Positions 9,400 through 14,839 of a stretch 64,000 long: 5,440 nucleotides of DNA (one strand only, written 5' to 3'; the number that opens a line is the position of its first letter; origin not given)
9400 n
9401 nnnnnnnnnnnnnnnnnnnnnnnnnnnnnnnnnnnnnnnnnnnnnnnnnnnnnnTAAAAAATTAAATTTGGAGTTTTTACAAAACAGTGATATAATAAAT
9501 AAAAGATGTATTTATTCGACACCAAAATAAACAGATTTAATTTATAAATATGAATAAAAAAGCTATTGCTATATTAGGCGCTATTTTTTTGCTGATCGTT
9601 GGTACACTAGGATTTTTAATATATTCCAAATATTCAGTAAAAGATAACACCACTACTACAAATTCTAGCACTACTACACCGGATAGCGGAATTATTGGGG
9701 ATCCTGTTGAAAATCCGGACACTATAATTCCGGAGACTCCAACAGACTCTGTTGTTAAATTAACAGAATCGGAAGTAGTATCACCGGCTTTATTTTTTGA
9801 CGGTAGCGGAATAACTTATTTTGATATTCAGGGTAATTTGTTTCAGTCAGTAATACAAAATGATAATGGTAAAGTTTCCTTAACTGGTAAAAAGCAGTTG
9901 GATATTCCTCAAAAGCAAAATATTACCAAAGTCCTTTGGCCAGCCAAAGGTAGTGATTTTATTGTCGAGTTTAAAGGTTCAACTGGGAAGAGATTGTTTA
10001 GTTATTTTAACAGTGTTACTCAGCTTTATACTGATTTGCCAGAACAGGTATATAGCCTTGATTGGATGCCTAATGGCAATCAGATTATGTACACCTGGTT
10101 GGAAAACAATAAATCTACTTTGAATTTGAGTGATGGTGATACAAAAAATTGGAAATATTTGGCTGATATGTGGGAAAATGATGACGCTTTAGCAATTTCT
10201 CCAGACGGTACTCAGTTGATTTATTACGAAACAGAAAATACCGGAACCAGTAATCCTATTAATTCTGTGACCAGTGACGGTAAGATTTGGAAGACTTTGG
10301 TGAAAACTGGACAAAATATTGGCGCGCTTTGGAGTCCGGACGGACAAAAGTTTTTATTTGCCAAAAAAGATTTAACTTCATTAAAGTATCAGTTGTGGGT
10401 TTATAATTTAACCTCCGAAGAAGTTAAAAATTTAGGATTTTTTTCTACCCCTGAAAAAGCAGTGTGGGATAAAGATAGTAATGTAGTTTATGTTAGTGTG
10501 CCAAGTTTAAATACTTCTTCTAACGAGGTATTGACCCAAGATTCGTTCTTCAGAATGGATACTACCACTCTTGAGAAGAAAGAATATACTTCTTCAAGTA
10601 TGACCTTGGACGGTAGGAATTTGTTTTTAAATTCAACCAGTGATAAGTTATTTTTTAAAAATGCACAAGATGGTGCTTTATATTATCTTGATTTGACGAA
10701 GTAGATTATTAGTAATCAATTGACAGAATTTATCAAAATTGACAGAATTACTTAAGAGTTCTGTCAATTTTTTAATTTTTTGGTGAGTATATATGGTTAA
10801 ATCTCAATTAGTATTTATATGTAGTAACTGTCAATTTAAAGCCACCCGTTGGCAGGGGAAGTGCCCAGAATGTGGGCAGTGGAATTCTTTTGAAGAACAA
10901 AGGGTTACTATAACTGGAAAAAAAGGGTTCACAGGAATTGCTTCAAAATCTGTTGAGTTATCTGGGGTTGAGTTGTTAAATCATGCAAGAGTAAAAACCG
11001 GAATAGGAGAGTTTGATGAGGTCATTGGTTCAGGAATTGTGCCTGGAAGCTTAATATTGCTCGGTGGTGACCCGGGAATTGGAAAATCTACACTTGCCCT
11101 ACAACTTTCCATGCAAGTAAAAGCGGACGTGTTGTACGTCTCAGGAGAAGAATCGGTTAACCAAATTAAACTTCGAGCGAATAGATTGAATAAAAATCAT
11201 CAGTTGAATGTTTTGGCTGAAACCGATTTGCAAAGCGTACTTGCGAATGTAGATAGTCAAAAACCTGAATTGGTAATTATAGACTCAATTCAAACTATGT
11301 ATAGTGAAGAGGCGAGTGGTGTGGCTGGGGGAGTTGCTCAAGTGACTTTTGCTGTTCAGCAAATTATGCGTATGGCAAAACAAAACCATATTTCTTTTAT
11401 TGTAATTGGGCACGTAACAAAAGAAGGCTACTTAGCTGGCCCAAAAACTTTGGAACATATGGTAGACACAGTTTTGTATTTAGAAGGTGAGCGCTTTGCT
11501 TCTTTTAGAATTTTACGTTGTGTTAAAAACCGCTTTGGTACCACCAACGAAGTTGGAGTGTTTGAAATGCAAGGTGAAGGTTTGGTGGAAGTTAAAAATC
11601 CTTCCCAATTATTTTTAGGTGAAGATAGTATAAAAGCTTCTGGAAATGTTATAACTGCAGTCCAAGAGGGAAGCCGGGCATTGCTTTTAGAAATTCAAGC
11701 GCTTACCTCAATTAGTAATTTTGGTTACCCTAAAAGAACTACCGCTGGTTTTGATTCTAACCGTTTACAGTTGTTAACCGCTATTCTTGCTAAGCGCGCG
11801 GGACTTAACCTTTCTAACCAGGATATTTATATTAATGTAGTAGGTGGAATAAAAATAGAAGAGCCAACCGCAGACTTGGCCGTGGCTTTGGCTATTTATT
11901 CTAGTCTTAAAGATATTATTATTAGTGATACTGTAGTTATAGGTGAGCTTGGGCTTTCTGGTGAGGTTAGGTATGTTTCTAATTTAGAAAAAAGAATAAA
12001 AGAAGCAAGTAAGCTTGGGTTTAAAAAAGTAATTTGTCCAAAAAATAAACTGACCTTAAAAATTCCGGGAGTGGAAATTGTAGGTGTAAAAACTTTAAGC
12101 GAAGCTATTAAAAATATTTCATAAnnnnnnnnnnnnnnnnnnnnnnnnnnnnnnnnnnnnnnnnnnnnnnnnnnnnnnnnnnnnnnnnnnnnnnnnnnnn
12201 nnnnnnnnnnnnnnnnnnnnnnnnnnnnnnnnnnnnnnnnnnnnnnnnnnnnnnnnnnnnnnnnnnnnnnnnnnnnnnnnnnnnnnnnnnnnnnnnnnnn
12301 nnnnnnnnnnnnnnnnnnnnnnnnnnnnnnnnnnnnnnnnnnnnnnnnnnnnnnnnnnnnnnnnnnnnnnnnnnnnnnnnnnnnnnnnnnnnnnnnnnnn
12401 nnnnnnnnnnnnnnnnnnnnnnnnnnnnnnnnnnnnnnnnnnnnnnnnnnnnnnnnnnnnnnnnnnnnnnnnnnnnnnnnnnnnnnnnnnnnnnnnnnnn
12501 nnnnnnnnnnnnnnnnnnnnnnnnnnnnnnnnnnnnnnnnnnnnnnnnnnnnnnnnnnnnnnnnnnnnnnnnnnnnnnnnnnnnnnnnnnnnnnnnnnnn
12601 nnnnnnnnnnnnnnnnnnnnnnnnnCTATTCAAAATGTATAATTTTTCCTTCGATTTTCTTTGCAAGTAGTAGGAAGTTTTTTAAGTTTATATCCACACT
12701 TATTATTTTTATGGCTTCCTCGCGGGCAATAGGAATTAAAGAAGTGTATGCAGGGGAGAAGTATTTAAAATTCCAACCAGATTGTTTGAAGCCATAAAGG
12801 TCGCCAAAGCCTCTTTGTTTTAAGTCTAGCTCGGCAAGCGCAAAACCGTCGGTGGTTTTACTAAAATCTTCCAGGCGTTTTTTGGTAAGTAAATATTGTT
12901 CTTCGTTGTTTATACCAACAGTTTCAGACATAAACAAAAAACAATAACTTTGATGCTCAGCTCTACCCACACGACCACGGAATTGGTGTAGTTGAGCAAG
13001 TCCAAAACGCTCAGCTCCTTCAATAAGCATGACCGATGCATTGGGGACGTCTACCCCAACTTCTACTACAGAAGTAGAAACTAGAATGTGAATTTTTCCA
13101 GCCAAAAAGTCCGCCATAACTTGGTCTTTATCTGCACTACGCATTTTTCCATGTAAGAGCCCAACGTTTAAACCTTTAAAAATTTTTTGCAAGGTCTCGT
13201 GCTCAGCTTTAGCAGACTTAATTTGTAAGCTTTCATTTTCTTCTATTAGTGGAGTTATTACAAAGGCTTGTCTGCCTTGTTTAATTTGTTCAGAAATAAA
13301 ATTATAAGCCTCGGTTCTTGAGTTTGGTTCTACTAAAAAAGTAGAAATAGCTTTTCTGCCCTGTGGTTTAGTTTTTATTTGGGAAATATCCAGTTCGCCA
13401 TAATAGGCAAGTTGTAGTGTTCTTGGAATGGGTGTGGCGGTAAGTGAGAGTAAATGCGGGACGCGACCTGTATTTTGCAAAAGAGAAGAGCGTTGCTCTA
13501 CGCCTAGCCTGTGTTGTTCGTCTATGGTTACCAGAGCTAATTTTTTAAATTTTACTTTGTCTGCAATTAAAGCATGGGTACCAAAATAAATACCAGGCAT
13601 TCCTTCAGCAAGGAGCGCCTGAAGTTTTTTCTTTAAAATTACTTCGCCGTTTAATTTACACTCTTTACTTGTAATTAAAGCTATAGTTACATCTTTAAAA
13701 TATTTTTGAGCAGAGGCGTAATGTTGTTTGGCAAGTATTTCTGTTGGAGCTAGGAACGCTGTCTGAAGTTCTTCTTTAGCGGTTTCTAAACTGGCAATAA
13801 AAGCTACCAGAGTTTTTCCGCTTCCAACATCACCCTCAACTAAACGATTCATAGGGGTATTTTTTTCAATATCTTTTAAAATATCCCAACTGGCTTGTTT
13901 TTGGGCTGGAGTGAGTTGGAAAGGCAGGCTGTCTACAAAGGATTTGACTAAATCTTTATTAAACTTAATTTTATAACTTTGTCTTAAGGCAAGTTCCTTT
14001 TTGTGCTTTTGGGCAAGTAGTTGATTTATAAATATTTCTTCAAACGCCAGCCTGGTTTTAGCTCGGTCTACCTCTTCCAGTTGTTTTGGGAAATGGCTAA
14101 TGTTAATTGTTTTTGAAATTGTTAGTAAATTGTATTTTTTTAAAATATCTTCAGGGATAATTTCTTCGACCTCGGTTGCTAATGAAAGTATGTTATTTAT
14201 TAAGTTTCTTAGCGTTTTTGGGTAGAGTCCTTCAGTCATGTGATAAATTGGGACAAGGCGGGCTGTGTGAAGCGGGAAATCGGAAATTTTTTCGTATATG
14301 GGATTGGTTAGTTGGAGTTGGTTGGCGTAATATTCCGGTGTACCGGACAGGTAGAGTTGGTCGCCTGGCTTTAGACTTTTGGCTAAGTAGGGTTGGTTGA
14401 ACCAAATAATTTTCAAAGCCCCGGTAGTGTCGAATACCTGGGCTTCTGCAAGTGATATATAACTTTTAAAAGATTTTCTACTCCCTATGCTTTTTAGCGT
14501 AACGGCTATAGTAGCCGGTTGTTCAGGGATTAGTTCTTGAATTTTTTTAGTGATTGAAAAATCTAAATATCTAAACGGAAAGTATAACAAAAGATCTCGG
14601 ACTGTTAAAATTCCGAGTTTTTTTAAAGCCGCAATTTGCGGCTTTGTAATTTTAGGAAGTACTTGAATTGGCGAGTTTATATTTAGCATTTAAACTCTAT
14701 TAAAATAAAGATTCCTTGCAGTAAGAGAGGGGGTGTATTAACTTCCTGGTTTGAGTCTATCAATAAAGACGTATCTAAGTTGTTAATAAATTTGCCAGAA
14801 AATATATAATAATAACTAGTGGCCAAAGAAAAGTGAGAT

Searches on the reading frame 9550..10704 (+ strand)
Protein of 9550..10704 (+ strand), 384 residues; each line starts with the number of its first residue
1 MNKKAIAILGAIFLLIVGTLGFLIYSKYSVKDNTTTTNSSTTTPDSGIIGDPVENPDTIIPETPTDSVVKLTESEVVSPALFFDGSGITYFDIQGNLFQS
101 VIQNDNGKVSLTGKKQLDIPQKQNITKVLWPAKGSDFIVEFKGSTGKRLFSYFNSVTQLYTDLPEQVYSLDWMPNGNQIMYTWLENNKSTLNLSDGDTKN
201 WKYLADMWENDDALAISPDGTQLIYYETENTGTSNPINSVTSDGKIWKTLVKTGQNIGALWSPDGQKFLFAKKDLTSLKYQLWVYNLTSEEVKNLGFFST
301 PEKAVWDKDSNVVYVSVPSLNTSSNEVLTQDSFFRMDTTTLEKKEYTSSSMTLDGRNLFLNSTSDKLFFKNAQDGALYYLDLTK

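Call 9: search_protein_families(library=pfam, proteins=[window:9550-10704:+], max_evalue=0.00001)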
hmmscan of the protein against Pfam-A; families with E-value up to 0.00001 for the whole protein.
window:9550-10704:+ (384 aa): 1 family
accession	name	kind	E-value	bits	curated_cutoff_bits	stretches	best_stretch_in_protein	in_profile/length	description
PF07676.18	PD40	-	1.4e-07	31.8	20.9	0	252-272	6-27/38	WD40-like Beta Propeller Repeat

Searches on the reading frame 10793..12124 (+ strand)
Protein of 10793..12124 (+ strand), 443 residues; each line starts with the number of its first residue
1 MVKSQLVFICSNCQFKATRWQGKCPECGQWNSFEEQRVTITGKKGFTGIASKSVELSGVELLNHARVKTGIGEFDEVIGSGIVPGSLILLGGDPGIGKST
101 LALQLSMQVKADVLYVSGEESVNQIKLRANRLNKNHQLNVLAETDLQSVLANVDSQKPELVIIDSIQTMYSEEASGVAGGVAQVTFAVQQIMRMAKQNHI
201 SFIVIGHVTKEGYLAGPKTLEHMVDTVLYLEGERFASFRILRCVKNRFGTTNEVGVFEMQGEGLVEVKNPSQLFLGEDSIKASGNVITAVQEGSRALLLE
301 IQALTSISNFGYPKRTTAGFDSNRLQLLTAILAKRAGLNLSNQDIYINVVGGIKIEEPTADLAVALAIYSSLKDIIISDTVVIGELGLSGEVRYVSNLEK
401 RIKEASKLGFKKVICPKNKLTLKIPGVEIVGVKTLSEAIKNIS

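Call 9: search_protein_families(library=pfam, proteins=[window:10793-12124:+], max_evalue=0.00001)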
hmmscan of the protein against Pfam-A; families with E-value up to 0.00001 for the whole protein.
window:10793-12124:+ (443 aa): 7 families
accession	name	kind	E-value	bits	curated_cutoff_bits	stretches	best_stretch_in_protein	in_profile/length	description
PF06745.19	ATPase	-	2.4e-15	57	26.6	1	67-135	1-73/231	KaiC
PF13481.12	AAA_25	-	5e-13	49.5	27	1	75-212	23-194/195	AAA domain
PF13541.12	ChlI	-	3e-12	46.9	27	1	334-418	34-120/121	Subunit ChlI of Mg-chelatase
PF18073.7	Zn_ribbon_LapB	-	6.8e-09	35.7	25.7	1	8-35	1-28/28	Rubredoxin metal binding domain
PF03796.21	DnaB_C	-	1e-08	35.4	27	1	67-138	2-76/255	DnaB-like helicase C terminal domain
PF00004.35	AAA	-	1.9e-07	32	21.2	1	88-207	1-107/131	ATPase family associated with various cellular activities (AAA)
PF05362.19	Lon_C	-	2.1e-06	27.9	21.1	1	340-418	91-171/205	Lon protease (S16) C-terminal proteolytic domain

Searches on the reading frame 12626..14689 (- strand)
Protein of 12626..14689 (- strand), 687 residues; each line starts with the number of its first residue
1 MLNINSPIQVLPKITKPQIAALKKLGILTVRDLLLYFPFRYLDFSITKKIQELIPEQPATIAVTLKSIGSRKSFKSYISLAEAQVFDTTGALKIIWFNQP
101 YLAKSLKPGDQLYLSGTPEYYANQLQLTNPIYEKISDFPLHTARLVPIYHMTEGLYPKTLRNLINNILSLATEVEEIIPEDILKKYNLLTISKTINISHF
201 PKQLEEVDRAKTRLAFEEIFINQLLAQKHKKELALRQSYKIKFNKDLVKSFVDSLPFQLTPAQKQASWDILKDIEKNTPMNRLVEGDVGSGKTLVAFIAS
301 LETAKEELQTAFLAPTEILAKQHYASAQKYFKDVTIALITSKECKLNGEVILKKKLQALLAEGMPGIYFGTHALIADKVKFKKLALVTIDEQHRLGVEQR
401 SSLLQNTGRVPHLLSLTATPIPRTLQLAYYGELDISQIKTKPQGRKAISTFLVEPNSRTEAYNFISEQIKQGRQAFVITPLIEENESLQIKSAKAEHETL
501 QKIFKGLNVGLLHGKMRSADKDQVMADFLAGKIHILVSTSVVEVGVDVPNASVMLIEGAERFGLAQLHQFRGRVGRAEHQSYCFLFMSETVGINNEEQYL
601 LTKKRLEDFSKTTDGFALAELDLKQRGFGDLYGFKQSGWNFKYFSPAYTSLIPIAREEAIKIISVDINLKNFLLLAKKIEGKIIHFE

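Call 12: search_protein_families(library=pfam, proteins=[window:12626-14689:-], max_evalue=0.00001)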
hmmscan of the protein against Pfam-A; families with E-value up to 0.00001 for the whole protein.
window:12626-14689:- (687 aa): 5 families
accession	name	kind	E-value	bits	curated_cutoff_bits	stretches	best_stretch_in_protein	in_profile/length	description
PF00270.35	DEAD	-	1.5e-22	80.5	26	1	260-426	1-165/167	DEAD/DEAH box helicase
PF17191.10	RecG_wedge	-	1.5e-21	77.1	23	1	17-169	11-160/162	RecG wedge domain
PF00271.37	Helicase_C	-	1.6e-18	67.4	23.5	1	467-577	8-109/110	Helicase conserved C-terminal domain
PF04851.21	ResIII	-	6.7e-13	49.3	22.5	1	257-420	2-162/164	Type III restriction enzyme, res subunit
PF19833.4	RecG_dom3_C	-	5.1e-07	30.1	26.8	1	612-669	1-61/87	ATP-dependent DNA helicase RecG, domain 3, C-terminal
